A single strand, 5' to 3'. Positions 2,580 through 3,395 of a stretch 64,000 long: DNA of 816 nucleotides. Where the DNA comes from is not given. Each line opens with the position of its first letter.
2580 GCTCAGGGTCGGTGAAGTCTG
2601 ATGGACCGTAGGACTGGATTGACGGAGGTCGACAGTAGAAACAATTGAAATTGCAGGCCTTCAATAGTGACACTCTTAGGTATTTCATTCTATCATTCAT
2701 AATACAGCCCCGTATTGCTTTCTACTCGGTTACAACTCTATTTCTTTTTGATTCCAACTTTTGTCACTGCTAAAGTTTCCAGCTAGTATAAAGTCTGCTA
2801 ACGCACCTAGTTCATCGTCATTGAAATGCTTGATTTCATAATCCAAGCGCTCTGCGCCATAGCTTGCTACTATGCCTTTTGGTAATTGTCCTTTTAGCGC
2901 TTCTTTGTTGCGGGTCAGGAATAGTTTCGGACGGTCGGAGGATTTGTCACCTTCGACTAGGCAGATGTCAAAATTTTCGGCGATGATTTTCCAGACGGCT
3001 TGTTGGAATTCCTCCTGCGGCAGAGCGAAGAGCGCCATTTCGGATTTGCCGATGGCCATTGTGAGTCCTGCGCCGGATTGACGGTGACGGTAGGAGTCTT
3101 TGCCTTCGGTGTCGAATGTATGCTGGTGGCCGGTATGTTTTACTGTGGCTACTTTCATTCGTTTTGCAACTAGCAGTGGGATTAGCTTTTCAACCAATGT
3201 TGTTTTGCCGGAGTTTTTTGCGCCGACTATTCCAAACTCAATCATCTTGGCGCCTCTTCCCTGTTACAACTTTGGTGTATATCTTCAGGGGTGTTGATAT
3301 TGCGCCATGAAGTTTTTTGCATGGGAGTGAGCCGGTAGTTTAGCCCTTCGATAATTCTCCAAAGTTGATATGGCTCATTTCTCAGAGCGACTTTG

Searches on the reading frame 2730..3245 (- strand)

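Call 80: search_protein_families(library=pfam, proteins=[window:2730-3245:-], max_evalue=0.001)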
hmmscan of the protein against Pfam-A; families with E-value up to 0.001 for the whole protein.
window:2730-3245:- (171 aa): 1 family
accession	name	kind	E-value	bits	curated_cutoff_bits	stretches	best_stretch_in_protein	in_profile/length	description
PF03205.20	MobB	-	5.2e-31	107.7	26.6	1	4-116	2-115/133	Molybdopterin guanine dinucleotide synthesis protein B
